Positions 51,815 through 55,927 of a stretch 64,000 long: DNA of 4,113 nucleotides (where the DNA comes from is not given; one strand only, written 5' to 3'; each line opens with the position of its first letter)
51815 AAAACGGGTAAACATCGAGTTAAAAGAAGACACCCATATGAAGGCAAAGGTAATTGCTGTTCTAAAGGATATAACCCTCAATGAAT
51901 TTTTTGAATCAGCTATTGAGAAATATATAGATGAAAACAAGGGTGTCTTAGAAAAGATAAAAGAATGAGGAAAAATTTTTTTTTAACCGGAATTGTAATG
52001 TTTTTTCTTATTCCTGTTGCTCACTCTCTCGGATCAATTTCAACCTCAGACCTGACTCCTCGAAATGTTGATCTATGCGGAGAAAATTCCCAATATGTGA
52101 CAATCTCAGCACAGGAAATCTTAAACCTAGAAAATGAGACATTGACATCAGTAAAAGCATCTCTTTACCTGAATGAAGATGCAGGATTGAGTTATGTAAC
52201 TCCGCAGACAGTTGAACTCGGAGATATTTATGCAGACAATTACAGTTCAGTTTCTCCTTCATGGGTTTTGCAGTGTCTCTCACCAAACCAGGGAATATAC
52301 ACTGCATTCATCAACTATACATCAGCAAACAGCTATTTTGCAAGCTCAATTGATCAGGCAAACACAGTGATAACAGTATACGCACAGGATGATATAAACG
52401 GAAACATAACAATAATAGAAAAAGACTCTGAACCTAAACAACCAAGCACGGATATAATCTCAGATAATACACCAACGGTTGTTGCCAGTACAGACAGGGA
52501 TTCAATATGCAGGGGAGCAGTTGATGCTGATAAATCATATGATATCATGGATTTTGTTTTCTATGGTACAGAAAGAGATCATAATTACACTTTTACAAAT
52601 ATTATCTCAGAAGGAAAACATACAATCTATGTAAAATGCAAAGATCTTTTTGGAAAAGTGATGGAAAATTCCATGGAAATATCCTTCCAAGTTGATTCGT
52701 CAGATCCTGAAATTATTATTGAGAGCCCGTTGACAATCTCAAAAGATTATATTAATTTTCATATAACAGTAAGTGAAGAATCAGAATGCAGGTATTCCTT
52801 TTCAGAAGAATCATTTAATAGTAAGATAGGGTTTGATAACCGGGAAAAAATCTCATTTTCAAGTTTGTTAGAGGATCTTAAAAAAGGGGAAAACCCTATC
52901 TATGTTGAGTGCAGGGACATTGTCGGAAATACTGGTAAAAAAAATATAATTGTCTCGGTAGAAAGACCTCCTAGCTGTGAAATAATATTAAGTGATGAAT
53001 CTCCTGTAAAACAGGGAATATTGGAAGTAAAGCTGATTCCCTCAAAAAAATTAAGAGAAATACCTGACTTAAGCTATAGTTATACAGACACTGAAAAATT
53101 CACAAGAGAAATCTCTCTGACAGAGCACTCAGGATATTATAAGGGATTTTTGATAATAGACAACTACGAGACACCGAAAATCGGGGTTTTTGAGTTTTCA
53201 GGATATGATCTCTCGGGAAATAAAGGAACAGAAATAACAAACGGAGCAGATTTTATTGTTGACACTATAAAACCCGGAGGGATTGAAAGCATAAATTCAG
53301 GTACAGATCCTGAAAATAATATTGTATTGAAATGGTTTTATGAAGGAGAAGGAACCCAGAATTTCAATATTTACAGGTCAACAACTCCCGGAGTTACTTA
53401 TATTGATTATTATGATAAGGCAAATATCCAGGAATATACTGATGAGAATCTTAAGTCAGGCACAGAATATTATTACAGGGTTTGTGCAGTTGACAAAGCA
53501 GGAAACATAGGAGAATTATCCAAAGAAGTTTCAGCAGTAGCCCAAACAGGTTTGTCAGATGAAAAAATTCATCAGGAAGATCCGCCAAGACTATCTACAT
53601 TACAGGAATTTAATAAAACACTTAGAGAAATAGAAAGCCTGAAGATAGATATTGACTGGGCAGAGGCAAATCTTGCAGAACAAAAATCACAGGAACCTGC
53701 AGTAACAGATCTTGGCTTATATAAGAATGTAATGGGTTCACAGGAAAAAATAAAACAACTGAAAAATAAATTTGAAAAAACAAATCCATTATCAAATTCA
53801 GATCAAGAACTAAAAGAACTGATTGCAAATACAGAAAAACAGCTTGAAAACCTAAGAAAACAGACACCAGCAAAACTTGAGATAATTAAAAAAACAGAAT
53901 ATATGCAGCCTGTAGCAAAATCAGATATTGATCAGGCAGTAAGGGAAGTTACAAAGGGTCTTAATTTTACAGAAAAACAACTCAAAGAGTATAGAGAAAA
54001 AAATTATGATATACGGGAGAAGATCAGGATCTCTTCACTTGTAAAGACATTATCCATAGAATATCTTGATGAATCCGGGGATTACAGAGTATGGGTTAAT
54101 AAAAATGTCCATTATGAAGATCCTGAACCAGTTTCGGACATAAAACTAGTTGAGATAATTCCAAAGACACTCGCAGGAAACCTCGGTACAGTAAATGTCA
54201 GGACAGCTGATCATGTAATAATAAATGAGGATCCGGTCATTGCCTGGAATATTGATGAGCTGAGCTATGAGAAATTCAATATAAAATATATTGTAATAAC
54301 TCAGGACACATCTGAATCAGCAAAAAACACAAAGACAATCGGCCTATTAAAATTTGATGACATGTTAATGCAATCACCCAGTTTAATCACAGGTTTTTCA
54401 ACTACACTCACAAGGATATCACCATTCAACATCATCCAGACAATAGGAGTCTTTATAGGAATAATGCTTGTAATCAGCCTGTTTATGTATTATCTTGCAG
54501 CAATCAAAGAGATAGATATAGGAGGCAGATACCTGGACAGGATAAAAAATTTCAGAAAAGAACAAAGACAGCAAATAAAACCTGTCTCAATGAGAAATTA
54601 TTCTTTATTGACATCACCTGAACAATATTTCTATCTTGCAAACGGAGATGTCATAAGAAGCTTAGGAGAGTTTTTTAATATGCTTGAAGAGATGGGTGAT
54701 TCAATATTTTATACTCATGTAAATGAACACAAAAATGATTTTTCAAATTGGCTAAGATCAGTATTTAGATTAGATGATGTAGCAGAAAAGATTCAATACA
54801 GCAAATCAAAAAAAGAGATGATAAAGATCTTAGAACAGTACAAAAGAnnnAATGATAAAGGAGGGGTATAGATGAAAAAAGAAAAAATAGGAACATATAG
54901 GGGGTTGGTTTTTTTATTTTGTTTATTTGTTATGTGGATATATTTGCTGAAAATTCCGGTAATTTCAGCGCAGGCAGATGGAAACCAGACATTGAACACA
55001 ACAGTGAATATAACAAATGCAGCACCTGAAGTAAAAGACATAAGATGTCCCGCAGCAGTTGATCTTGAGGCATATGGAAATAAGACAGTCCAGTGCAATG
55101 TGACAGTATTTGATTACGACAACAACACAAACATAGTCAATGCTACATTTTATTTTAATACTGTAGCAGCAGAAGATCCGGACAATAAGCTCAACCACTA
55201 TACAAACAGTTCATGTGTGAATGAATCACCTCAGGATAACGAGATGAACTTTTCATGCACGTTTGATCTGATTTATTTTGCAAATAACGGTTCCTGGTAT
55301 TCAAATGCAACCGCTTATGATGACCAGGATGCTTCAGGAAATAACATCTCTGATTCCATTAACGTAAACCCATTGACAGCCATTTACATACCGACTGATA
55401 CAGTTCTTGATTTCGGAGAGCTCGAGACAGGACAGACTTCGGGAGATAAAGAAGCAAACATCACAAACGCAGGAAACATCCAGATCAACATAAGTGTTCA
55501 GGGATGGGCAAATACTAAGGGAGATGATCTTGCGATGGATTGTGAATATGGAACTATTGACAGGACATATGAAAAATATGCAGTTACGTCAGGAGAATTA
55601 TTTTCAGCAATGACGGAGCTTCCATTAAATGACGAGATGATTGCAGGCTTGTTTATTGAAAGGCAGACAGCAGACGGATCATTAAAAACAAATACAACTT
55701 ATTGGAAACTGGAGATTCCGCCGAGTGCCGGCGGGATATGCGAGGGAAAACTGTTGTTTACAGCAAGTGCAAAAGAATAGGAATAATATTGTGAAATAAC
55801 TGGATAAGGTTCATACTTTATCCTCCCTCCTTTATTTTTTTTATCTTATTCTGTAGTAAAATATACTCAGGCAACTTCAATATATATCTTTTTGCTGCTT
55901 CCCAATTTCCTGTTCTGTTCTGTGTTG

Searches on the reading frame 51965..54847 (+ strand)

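Call 30: search_protein_families(library=pfam, proteins=[window:51965-54847:+], max_evalue=0.1)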
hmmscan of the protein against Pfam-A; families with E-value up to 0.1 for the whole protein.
window:51965-54847:+ (961 aa): 7 families
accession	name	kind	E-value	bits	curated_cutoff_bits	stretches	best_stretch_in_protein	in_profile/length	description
PF19077.6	Big_13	-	9.1e-08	33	27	1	162-244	21-101/102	Bacterial Ig-like domain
PF19027.5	DUF5752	-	0.0017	18.2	23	1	887-944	124-187/208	Family of unknown function (DUF5752)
PF16656.11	Pur_ac_phosph_N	-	0.0023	18.9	30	1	477-511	48-83/93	Purple acid Phosphatase, N-terminal domain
PF13750.12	Big_3_3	-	0.011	15.8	27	0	206-260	3-58/157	Bacterial Ig-like domain (group 3)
PF25788.1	Ig_Rha78A_N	-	0.024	15.3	27.4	1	489-522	64-97/105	Rha78A-like, N-terminal immunoglobulin domain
PF00041.27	fn3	-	0.036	14.7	25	1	488-523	48-82/84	Fibronectin type III domain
PF09136.16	Glucodextran_B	-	0.056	13.8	27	0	304-332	53-81/83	Glucodextranase, domain B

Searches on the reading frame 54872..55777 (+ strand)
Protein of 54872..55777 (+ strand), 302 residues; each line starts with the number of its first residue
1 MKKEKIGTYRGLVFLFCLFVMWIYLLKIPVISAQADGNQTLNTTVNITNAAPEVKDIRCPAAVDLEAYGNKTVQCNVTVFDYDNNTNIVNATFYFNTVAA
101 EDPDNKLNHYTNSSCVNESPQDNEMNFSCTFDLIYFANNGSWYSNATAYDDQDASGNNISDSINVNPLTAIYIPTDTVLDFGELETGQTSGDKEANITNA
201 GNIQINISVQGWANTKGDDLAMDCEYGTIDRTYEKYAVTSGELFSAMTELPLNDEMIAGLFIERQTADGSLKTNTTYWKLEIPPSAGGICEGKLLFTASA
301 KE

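Call 11: search_protein_families(library=pfam, proteins=[window:54872-55777:+], max_evalue=1)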
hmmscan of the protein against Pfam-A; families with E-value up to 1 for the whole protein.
window:54872-55777:+ (302 aa): 1 family
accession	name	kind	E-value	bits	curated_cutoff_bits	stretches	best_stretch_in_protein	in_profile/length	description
PF14230.11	DUF4333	-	0.2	12.3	27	1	49-81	34-63/78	Domain of unknown function (DUF4333)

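Call 12: search_protein_families(library=ncbifam, proteins=[window:54872-55777:+], max_evalue=1)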
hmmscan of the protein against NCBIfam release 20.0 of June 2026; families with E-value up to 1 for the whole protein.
window:54872-55777:+ (302 aa): 0 families
